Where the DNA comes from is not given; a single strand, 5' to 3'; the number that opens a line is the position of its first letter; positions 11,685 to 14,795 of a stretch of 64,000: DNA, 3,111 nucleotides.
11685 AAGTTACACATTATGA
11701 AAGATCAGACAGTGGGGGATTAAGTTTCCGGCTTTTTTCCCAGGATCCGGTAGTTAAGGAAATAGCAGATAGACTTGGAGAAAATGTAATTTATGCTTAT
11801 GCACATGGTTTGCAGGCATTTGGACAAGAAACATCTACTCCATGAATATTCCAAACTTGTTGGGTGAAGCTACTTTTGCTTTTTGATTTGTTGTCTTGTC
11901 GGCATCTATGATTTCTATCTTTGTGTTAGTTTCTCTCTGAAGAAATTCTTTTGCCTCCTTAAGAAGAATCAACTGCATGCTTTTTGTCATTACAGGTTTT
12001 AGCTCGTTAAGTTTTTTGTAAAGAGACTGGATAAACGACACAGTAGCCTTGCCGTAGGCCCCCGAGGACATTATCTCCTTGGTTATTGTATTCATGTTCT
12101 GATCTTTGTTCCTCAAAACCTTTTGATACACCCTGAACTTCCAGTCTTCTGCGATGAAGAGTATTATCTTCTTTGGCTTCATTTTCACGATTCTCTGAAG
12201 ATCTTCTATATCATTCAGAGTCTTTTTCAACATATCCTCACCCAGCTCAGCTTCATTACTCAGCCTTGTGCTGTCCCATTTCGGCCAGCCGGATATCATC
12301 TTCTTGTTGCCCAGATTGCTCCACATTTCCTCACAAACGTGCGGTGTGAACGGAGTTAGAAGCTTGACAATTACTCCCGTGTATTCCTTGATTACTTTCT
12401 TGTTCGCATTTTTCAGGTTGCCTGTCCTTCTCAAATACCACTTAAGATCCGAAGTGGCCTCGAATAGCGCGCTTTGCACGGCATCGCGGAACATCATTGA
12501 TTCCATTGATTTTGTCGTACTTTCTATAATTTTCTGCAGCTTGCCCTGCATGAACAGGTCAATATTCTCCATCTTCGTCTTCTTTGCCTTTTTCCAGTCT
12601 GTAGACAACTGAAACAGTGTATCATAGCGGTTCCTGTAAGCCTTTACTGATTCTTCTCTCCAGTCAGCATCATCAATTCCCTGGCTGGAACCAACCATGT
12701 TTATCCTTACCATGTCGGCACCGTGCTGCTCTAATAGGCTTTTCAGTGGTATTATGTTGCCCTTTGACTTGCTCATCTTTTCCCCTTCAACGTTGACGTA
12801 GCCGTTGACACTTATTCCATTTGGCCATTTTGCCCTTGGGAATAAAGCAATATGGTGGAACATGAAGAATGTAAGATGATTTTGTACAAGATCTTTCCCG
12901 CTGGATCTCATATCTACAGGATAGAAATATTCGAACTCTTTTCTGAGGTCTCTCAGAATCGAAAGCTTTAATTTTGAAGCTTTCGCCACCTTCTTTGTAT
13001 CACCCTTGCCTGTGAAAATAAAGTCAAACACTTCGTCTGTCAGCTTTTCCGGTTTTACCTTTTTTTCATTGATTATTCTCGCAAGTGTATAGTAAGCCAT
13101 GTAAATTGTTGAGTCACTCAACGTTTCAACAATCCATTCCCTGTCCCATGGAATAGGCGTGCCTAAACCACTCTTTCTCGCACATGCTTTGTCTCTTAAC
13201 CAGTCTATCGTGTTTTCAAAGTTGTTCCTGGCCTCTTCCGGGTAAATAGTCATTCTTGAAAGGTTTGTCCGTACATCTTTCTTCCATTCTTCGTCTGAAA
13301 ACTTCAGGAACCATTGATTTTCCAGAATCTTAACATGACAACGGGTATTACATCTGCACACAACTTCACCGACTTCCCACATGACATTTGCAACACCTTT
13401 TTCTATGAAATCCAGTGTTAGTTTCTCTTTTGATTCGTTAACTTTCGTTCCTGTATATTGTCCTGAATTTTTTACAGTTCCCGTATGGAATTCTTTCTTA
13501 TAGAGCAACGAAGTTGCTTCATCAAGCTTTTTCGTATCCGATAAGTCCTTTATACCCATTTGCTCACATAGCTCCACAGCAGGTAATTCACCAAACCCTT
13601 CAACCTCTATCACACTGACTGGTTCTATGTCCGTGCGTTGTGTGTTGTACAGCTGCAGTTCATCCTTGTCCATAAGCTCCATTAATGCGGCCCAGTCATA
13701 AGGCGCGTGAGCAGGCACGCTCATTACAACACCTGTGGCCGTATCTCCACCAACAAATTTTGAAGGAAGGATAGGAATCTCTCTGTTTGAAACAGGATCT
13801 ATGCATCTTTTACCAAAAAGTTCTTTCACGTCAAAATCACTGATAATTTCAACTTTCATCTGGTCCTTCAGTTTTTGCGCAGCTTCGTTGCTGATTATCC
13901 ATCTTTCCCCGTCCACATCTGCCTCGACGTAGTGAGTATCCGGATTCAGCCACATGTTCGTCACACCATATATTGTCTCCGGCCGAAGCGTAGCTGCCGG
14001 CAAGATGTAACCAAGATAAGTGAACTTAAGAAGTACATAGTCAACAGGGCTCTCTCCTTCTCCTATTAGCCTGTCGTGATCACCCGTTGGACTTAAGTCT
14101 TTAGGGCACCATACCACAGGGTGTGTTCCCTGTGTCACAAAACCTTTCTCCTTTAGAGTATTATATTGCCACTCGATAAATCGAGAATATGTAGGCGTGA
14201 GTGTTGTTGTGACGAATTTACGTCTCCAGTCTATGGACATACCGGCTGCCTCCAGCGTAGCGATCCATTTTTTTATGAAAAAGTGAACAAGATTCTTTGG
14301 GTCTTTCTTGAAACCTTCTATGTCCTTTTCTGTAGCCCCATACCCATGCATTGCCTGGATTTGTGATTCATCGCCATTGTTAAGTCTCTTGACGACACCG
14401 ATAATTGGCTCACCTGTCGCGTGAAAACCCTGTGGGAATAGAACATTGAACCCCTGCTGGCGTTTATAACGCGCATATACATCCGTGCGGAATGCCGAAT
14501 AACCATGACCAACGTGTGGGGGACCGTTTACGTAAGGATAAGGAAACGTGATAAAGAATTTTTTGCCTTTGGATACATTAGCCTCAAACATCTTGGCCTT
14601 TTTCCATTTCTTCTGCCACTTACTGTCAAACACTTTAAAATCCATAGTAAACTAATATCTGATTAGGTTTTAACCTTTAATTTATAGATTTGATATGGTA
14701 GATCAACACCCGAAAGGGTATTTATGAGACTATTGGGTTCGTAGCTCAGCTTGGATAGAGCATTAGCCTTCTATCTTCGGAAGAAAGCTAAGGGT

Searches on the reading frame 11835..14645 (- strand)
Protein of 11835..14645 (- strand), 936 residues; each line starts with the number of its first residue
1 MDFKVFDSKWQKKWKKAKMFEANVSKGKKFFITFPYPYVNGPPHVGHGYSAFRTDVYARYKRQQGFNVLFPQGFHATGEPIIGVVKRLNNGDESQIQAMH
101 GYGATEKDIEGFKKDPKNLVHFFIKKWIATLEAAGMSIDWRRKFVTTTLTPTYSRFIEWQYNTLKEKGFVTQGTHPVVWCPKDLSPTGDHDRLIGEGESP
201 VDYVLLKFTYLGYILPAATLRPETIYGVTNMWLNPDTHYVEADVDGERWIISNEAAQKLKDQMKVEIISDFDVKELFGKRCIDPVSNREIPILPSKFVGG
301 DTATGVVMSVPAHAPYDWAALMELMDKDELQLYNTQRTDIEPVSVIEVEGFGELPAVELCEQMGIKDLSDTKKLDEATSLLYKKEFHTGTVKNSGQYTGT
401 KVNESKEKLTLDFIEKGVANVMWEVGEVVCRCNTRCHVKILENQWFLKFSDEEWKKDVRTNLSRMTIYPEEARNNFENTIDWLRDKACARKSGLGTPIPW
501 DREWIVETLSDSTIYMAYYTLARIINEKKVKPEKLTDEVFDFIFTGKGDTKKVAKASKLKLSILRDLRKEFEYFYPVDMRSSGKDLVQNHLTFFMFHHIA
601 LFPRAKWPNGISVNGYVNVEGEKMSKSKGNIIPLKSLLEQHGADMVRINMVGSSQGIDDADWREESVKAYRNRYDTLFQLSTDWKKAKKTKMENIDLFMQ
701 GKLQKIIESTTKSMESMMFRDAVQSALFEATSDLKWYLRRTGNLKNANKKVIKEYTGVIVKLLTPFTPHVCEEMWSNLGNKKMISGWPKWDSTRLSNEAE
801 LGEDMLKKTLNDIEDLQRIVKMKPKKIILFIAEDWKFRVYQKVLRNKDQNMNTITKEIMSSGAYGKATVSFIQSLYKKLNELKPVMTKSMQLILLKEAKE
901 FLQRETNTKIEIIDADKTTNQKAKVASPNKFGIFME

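Call 24: find_related_loci(query=window:11835-14645:-, collection=genome_contigs, flank=10000)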
Query window:11835-14645:- (936 aa) in genome_contigs; peptide patterns used: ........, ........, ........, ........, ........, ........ (x = any residue, [..] = any of these).
259 stretches matched a pattern; 210 encode a relative of the query (tblastn E <= 1e-3); the best 80 are kept; 79 distinct loci.
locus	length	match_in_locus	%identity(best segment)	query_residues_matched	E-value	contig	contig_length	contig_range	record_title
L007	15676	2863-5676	66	1-936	0e+0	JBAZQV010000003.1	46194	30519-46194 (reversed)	MAG: Candidatus Aenigmatarchaeota archaeon isolate SO_2017_SWC_7 scaffold_725_c1_LP-4_2017, whole genome shotgun sequenc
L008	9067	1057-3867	66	1-936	0e+0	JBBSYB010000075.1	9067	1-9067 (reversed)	MAG: Candidatus Aenigmatarchaeota archaeon isolate H43-bin179_1 H43_bin179_1_000000000075, whole genome shotgun sequence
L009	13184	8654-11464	66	1-936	0e+0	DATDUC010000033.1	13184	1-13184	MAG TPA_asm: archaeon isolate SMAG_U8047 k141_728208, whole genome shotgun sequence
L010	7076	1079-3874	64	1-936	0e+0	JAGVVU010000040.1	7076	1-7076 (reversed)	MAG: Candidatus Aenigmatarchaeota archaeon isolate RIFCSPLOWO2_01_FULL_48_10 rifcsplowo2_01_scaffold_36906, whole genome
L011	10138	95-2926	62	1-936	0e+0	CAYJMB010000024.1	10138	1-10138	MAG TPA_asm: uncultured archaeon isolate ERP125453_co1_110 genome assembly, contig: NODE_7757_length_10138_cov_27.929188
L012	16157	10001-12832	62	1-936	0e+0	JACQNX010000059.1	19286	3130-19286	MAG: Candidatus Aenigmatarchaeota archaeon isolate NC_groundwater_1266_Ag_S-0.2um_44_80 S_p2_S4_coassembly_k141_2744557,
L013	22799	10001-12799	66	1-932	0e+0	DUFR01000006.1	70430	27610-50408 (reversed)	MAG TPA_asm: Candidatus Aenigmatarchaeota archaeon isolate UBA10154 contig_12680, whole genome shotgun sequence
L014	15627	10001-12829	57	1-936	0e+0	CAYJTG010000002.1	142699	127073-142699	MAG TPA_asm: uncultured archaeon isolate ERP125453_co1_24 genome assembly, contig: NODE_39_length_142699_cov_19.874239,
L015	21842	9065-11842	53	19-935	0e+0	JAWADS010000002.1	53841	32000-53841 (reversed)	MAG: Candidatus Aenigmatarchaeota archaeon isolate QQ_201808_bins_23 QQ_201808_bins_23_scaffold_2, whole genome shotgun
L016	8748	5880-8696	64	1-936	0e+0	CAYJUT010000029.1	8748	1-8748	MAG TPA_asm: uncultured archaeon isolate ERP125453_co1_151 genome assembly, contig: NODE_9726_length_8748_cov_31.856781,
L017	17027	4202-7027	53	1-936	0e+0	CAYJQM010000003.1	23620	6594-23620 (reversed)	MAG TPA_asm: uncultured archaeon isolate ERP125453_co1_281 genome assembly, contig: NODE_1974_length_23620_cov_5.533418,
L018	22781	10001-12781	61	14-936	0e+0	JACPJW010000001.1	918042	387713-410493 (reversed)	MAG: Candidatus Aenigmatarchaeota archaeon isolate NC_groundwater_478_Ag_S-0.1um_47_21 S35_SO-1_scaffold_71026, whole ge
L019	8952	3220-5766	54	1-843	0e+0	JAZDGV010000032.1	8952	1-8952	MAG: Candidatus Aenigmatarchaeota archaeon isolate MEGAHIT-group-0.285 k141_1212011, whole genome shotgun sequence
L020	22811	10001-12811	55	1-936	0e+0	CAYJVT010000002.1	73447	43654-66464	MAG TPA_asm: uncultured archaeon isolate ERP125453_co1_377 genome assembly, contig: NODE_204_length_73447_cov_16.880001,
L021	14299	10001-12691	50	43-936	0e+0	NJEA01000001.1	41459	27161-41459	MAG: Candidatus Aenigmarchaeota archaeon ex4484_224 ex4484_224_scaffold_93_length_41459__count_6126, whole genome shotgu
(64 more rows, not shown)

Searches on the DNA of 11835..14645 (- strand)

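Call 74: search_rna_families(sources=[L013, L010, L007, L009], threshold=gathering)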
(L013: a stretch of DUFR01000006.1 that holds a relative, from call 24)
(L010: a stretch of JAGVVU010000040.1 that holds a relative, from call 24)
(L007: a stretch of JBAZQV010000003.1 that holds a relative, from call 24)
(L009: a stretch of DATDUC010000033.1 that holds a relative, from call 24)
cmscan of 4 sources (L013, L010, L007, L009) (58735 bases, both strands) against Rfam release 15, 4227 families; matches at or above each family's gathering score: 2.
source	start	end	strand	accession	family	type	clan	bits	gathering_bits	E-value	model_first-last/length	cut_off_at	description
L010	900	1004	-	RF00005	tRNA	Gene; tRNA;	CL00001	45.6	29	1.5e-06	1-71/71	no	tRNA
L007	2698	2801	-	RF00005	tRNA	Gene; tRNA;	CL00001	42.4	29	1.1e-05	1-71/71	no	tRNA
